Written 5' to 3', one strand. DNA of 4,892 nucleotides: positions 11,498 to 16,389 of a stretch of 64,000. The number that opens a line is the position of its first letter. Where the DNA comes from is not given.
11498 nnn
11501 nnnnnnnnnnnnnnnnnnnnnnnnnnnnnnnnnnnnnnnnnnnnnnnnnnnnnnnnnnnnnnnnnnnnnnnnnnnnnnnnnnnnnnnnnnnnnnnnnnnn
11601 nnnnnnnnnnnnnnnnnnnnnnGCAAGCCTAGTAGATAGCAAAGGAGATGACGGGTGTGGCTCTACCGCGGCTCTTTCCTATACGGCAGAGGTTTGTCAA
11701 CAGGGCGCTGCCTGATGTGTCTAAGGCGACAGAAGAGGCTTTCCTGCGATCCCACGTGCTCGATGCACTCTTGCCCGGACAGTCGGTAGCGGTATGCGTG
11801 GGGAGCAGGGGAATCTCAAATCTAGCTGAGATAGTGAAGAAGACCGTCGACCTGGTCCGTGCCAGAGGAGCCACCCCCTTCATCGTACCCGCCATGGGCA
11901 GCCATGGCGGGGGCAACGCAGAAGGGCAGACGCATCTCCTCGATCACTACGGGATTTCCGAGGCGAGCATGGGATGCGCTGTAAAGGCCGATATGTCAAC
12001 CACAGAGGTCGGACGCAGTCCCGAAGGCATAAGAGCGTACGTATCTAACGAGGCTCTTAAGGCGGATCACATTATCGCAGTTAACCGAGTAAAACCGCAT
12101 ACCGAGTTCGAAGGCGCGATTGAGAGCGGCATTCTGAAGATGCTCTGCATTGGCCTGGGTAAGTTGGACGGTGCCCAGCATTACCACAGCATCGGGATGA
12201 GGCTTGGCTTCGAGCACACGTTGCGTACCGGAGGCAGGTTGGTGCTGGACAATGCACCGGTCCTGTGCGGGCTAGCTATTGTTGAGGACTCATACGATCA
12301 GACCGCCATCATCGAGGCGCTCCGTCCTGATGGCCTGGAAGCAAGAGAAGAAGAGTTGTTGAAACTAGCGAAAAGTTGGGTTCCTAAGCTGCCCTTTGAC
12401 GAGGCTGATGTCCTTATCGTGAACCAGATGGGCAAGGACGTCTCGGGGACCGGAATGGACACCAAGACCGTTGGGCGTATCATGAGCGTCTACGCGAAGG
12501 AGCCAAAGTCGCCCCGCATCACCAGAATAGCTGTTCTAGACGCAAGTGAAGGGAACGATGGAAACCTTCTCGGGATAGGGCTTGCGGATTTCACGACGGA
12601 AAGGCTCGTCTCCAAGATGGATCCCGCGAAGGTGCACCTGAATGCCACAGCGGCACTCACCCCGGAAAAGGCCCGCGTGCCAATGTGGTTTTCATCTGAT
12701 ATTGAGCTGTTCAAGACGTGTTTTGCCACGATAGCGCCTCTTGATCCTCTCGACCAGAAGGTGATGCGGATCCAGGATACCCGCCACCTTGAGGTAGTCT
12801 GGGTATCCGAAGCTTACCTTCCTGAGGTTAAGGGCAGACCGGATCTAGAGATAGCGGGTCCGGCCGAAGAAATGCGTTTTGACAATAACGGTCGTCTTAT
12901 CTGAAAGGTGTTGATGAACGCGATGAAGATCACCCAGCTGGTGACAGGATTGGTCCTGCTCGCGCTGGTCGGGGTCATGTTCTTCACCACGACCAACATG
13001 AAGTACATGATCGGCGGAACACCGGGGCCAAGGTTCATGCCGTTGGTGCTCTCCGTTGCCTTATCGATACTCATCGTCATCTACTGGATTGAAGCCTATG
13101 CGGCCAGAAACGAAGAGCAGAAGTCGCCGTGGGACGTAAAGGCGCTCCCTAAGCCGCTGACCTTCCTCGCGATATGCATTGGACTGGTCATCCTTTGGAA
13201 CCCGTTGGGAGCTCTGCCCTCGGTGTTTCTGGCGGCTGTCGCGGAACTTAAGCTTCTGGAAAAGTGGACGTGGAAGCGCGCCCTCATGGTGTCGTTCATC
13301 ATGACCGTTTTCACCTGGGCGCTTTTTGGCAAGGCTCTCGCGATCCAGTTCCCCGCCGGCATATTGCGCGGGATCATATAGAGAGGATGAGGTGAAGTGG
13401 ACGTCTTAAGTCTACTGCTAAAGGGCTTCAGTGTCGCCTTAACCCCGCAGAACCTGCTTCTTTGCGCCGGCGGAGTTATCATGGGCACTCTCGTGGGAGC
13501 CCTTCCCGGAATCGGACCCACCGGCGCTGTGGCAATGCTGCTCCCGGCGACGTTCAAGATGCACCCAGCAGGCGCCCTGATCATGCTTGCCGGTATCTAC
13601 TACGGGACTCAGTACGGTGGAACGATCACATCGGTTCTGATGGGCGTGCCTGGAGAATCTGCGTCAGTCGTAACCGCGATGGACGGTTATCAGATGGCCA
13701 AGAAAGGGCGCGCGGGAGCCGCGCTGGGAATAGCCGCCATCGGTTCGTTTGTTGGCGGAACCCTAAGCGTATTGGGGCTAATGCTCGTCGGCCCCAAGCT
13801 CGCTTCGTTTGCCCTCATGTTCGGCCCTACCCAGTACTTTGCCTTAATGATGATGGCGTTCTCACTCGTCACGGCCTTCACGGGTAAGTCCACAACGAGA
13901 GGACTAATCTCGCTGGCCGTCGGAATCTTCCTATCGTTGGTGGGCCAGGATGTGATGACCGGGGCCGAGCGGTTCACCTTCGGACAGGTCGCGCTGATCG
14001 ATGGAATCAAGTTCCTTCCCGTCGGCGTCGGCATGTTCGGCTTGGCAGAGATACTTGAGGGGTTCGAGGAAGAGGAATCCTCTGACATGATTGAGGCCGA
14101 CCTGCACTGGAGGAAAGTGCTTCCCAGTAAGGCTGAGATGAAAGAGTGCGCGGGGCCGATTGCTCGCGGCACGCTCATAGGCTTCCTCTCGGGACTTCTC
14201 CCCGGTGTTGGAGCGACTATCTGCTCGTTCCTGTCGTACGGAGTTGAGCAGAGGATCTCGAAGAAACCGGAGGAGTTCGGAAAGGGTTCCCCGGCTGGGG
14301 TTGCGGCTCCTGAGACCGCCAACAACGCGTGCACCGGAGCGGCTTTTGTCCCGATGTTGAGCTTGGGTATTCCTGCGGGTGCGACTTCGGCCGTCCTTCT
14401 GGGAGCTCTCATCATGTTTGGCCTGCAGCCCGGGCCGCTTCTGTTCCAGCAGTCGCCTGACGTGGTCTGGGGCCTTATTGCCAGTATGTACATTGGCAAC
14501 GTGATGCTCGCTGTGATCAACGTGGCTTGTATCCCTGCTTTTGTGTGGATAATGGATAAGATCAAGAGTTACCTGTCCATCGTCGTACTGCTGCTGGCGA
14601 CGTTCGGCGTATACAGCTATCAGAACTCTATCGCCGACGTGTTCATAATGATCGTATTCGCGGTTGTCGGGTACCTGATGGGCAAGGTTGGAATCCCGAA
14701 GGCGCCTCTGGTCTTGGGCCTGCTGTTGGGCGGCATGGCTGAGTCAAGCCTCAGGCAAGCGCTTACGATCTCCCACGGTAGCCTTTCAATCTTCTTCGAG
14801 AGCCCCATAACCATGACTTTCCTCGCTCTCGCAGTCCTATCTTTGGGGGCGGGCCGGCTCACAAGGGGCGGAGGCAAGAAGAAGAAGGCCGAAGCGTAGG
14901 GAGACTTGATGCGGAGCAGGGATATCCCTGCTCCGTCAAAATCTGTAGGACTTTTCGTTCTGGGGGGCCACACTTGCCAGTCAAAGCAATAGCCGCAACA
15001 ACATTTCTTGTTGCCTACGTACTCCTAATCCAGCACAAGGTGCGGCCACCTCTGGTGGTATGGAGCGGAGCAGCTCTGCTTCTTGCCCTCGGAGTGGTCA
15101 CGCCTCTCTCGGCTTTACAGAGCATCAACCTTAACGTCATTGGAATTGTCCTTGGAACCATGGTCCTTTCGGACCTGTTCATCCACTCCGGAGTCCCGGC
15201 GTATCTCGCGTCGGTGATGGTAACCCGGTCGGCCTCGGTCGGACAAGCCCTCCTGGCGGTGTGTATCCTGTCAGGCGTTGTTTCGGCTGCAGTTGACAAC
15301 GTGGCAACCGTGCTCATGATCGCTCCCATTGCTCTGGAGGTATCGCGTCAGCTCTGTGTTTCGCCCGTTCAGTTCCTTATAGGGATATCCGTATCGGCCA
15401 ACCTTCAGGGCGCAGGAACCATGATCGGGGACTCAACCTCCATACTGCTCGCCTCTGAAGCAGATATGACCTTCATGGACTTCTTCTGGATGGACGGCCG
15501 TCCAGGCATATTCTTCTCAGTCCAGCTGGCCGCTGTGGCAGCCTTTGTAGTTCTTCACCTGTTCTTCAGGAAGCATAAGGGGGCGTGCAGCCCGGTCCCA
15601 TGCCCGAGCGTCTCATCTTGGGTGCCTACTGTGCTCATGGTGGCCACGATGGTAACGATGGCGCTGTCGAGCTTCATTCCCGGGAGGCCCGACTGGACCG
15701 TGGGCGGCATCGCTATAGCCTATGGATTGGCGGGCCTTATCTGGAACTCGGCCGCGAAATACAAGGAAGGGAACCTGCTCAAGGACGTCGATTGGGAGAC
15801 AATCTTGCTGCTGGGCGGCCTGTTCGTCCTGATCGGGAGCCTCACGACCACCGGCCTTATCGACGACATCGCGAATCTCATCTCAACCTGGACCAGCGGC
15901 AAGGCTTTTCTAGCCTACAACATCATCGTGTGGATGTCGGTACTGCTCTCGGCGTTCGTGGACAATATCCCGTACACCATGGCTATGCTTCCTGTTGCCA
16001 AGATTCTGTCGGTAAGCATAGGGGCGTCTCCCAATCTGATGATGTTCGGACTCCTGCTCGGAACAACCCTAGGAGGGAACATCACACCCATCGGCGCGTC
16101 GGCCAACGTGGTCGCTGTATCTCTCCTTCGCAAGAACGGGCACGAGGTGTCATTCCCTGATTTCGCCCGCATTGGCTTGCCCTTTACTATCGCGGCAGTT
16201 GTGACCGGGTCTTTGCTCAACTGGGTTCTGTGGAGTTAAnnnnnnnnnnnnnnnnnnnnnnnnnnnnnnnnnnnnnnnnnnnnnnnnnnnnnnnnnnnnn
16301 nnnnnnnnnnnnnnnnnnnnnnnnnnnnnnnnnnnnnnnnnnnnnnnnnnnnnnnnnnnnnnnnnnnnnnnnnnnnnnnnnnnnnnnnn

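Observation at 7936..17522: Sigma-54-driven cluster: split UxaA-type dehydratase with duplicated large subunit, TctCBA transporter interrupted by a LarA-like gene, an anion permease and a convergent true LarA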

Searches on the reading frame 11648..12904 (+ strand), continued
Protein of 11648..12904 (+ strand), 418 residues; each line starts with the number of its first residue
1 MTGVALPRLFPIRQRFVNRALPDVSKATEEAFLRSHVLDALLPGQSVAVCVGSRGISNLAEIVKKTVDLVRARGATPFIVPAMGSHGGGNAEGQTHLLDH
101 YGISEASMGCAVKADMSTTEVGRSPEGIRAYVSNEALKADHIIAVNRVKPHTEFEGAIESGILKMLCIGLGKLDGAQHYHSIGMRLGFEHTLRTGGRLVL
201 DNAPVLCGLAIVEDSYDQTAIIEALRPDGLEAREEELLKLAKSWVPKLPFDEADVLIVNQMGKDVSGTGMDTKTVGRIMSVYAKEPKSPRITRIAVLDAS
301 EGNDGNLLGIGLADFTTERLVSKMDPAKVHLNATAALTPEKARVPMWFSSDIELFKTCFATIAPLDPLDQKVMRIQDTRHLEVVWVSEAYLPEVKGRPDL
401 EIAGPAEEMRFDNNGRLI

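Call 56: find_encoding_contigs(protein=P0061, flank=9000, max_places=1)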
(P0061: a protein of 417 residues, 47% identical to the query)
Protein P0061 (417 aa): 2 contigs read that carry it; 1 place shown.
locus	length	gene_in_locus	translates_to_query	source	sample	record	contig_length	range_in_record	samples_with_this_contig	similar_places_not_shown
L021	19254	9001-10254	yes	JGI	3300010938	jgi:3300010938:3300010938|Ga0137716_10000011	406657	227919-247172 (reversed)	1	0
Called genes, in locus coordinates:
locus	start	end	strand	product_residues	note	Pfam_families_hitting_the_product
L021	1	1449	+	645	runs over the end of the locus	PF16177:ACAS_N, PF00501:AMP-binding, PF13193:AMP-binding_C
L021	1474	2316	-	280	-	-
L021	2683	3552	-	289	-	PF03069:FmdA_AmdA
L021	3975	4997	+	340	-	PF00155:Aminotran_1_2, PF01212:Beta_elim_lyase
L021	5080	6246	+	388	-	PF00266:Aminotran_5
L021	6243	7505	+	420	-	-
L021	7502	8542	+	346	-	PF04166:PdxA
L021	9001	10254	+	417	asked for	PF09861:Lar_N (weak)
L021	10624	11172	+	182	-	-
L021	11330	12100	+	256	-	PF00106:adh_short, PF08659:KR, PF13561:adh_short_C2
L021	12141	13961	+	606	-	PF27098:Rv0959_3rd, PF13519:VWA_2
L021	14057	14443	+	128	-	-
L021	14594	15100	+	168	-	-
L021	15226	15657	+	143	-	PF13103:TonB_2, PF03544:TonB_C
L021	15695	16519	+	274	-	PF01618:MotA_ExbB, PF02472:ExbD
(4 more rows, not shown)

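Call 76: search_solved_structures(query=A2, max_evalue=0.01, show_alignments=3)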
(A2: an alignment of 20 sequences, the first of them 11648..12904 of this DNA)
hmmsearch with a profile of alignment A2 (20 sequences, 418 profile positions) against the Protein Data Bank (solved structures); distinct sequences matched with E-value up to 0.01: 1.
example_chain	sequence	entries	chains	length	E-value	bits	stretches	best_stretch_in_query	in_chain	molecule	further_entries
4osk_A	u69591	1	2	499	0.0032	19.6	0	27-88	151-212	Hax3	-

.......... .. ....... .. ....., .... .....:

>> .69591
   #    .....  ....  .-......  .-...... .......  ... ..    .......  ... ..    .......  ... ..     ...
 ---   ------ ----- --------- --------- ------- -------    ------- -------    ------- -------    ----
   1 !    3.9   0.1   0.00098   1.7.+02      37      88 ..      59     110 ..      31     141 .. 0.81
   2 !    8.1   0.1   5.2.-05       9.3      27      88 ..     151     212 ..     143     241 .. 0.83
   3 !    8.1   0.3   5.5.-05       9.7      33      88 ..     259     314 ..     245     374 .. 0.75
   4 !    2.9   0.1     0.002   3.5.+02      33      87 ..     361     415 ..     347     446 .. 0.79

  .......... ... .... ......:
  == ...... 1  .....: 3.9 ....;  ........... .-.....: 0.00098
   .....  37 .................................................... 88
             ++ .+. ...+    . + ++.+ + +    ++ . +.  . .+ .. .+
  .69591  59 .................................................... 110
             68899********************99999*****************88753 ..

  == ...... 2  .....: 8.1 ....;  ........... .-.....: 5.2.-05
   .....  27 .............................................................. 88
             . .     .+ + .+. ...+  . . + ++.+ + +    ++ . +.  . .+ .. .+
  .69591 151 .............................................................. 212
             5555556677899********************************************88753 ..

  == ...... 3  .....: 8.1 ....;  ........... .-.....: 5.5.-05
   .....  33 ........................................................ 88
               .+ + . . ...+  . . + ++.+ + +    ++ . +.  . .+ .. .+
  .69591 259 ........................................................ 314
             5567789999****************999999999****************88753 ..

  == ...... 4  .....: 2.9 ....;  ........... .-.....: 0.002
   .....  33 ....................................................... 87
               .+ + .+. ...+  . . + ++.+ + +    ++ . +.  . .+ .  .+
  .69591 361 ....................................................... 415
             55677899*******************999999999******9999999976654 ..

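Call 86: predict_structure(alignment_id=A3)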
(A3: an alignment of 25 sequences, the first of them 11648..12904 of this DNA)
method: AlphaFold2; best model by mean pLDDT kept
length: 418 residues; sequences in the alignment: 25
mean_pLDDT: 92.3   pTM: 0.90
mean pLDDT of the five models: 92.3, 91.3, 91.3, 91.0, 90.3
residues with pLDDT >= 90: 319; 70-90: 85; 50-70: 12; < 50: 2
segments of 3 or more residues with pLDDT < 50: none
pLDDT, mean of each block of 10 residues (from residue 1): 75 95 98 97 98 85 98 98 75 88 96 95 98 98 96 90 96 92 91 98 98 94 97 98 94 96 76 89 87 96 85 96 91 83 94 94 81 94 96 93 94 93
secondary structure, 60 per line:
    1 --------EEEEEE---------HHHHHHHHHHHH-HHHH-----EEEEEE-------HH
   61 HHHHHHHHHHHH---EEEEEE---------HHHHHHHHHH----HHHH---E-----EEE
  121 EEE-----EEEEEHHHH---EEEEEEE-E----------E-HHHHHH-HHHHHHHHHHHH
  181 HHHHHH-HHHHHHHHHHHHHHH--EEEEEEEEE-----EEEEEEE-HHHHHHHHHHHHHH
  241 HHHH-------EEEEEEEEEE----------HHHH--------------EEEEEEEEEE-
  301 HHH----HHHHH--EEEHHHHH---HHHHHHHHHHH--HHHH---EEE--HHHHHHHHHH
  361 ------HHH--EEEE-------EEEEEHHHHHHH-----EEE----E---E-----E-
elements in order: E9-14 H24-35 H37-40 E46-51 H59-72 E76-81 H91-100 H105-108 E118-123 E129-133 H134-137 E141-147 H162-167 H169-186 H188-202 E205-213 E219-225 H227-244 E252-261 H272-275 E290-299 H308-312 E315-317 H318-322 H326-336 H339-342 E346-348 H351-360 E372-375 E383-387 H388-394 E400-402

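Call 89: fold_search(model_id=the predicted structure, library=pdb)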
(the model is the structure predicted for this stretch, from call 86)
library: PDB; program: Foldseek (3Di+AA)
matches with E <= 10: 1550; with E <= 0.001: 14
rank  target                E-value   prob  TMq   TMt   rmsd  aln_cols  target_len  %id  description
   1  7s91                  3.1e-11  1.00  0.51  0.53   6.8       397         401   15  Structure of the malate racemase mar2 apoprotein from Thermoanaerobacterium thermosaccharolyticum at 2.25 angstroms reso (released 2021-10-13)
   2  2yjg_A                7.7e-11  1.00  0.53  0.53   8.6       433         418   13  Structure of the lactate racemase apoprotein from Thermoanaerobacterium thermosaccharolyticum (released 2012-05-30)
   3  6d6z                  1.2e-10  1.00  0.50  0.52   7.3       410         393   13  Structure of the malate racemase apoprotein from Thermoanaerobacterium thermosaccharolyticum (released 2019-04-24)
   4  9q3k_A                4.2e-10  1.00  0.53  0.47   9.5       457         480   14  Structure of LarA-like nickel-pincer nucleotide cofactor-utilizing enzyme with a single catalytic histidine residue fr (released 2025-09-24)
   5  8ezf                  9.2e-10  1.00  0.57  0.58   6.1       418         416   14  A tethered niacin-derived pincer complex with a nickel-carbon or sulfite-carbon bond in lactate racemase R98A/R100A vari (released 2023-01-25)
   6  9eid                  1.2e-09  1.00  0.53  0.52   8.0       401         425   14  A broad-substrate spectrum lactate racemase A from Isosphaera pallida in complex with D-2-Hydroxybutyrate (released 2025-01-29)
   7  2yjg_B                1.7e-09  1.00  0.53  0.53   8.0       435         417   14  Structure of the lactate racemase apoprotein from Thermoanaerobacterium thermosaccharolyticum (released 2012-05-30)
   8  9q3j_G                3.5e-09  1.00  0.49  0.46  11.3       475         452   12  Structures of LarA-like nickel-pincer nucleotide cofactor-utilizing enzyme with a single catalytic histidine residue f (released 2025-09-17)
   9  6c1w_A                3.9e-09  1.00  0.56  0.55   7.9       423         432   13  A tethered niacin-derived pincer complex with a nickel-carbon or sulfite-carbon bond in lactate racemase (released 2018-03-14)
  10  9q3j_E                4.4e-09  1.00  0.44  0.41   6.1       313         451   14  Structures of LarA-like nickel-pincer nucleotide cofactor-utilizing enzyme with a single catalytic histidine residue f (released 2025-09-17)
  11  8ezh                  1.1e-08  1.00  0.56  0.56   7.0       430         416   13  A tethered niacin-derived pincer complex with a nickel-carbon bond in lactate racemase R98A/R100A variant modeled with s (released 2023-01-25)
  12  9q3j_H                1.8e-08  1.00  0.43  0.41  13.5       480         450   12  Structures of LarA-like nickel-pincer nucleotide cofactor-utilizing enzyme with a single catalytic histidine residue f (released 2025-09-17)
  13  9q3j_A                1.9e-08  1.00  0.43  0.40  11.8       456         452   12  Structures of LarA-like nickel-pincer nucleotide cofactor-utilizing enzyme with a single catalytic histidine residue f (released 2025-09-17)
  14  9q3j_D                4.4e-08  1.00  0.46  0.43  10.4       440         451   12  Structures of LarA-like nickel-pincer nucleotide cofactor-utilizing enzyme with a single catalytic histidine residue f (released 2025-09-17)
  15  6ulw_B                3.4e-03  0.11  0.13  0.06  18.6       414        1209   10  Adenylation, ketoreductase, and pseudo Asub multidomain structure of a keto acid-selecting NRPS module (released 2020-02-19)
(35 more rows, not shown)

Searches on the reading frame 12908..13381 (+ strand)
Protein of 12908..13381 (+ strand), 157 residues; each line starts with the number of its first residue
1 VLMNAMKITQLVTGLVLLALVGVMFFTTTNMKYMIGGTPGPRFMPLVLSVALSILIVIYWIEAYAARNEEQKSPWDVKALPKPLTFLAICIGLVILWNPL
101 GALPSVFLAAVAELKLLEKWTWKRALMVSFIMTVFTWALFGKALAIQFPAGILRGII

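Call 3: search_protein_families(library=pfam, proteins=[window:12908-13381:+])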
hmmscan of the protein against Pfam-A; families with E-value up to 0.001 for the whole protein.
window:12908-13381:+ (157 aa): 1 family
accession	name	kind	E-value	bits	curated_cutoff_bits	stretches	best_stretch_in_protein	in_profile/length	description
PF07331.16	TctB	-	2.3e-17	63.9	29.1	1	12-149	2-137/137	Tripartite tricarboxylate transporter TctB family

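Call 4: search_protein_families(library=ncbifam, proteins=[window:12908-13381:+])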
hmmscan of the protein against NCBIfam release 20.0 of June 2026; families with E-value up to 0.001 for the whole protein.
window:12908-13381:+ (157 aa): 0 families

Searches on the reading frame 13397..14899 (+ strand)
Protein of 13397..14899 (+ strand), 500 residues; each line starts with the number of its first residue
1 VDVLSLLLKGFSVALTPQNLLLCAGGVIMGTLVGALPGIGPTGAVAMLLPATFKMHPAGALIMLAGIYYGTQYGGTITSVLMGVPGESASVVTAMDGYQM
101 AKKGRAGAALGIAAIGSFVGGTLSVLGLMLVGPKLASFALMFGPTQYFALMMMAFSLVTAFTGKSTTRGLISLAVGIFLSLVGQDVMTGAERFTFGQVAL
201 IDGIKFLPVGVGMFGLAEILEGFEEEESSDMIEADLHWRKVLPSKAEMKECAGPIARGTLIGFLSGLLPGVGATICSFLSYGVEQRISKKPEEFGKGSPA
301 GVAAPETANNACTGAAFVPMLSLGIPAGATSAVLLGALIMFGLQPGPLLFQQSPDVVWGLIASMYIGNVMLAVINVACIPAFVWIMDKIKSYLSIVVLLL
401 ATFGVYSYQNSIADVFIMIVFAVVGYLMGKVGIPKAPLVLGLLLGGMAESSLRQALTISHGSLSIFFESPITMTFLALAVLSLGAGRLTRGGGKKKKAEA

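Call 3: search_protein_families(library=pfam, proteins=[window:13397-14899:+])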
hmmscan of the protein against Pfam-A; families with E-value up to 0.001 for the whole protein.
window:13397-14899:+ (500 aa): 1 family
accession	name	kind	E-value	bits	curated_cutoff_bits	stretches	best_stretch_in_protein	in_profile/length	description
PF01970.21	TctA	-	1.4e-154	515.3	28.9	1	20-440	1-423/423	Tripartite tricarboxylate transporter TctA family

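Call 4: search_protein_families(library=ncbifam, proteins=[window:13397-14899:+])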
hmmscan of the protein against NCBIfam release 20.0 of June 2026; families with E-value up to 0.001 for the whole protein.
window:13397-14899:+ (500 aa): 0 families

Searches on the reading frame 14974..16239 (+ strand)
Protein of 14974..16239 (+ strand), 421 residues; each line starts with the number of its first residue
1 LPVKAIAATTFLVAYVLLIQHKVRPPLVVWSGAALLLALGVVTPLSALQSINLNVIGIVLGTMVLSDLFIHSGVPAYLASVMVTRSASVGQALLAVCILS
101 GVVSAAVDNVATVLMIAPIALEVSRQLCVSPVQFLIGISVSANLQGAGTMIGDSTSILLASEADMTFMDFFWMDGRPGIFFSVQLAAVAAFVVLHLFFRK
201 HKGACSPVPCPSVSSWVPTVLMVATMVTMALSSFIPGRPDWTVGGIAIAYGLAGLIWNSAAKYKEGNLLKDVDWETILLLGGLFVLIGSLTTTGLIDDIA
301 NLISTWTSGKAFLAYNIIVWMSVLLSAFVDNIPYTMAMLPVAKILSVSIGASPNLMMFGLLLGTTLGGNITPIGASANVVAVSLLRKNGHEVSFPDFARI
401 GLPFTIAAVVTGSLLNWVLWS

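Call 3: search_protein_families(library=pfam, proteins=[window:14974-16239:+])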
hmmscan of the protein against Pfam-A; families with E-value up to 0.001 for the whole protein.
window:14974-16239:+ (421 aa): 4 families
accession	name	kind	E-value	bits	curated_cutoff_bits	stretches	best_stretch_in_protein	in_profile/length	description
PF03600.22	CitMHS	-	3.2e-56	191.3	31.9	1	15-363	1-336/336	Citrate transporter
PF00939.25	Na_sulph_symp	-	2.6e-12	46.9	27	1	272-416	320-462/472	Sodium:sulfate symporter transmembrane region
PF02040.21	ArsB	-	8e-08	32.5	22.2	1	9-411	4-414/423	Arsenical pump membrane protein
PF06808.19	DctM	-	0.0005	19.5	23.8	1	51-142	271-362/413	Tripartite ATP-independent periplasmic transporter, DctM component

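Call 4: search_protein_families(library=ncbifam, proteins=[window:14974-16239:+])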
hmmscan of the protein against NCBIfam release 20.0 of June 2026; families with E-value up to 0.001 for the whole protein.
window:14974-16239:+ (421 aa): 6 families
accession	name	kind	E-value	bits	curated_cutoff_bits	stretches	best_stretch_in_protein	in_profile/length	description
NF040989.1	MamN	equivalog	4.4e-31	108.1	500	1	9-387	8-390/437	magnetosome biogenesis transporter MamN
NF011980.0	PRK15445.1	subfamily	1.5e-17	63.7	457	1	5-410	3-416/430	arsenical efflux pump membrane protein ArsB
TIGR00785.1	dass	subfamily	6.5e-16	58.1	198.6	1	10-411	16-435/444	DASS family sodium-coupled anion symporter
TIGR00935.1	2a45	subfamily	1.7e-12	47.2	415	1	7-410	3-414/426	arsenite/antimonite efflux transporter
NF033877.0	arsB_Sta_pI258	exception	1.1e-09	38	760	1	6-410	4-416/429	arsenite efflux transporter membrane subunit ArsB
NF038006.1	NhaD_1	equivalog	1.6e-06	27.4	80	1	271-382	284-382/405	sodium:proton antiporter NhaD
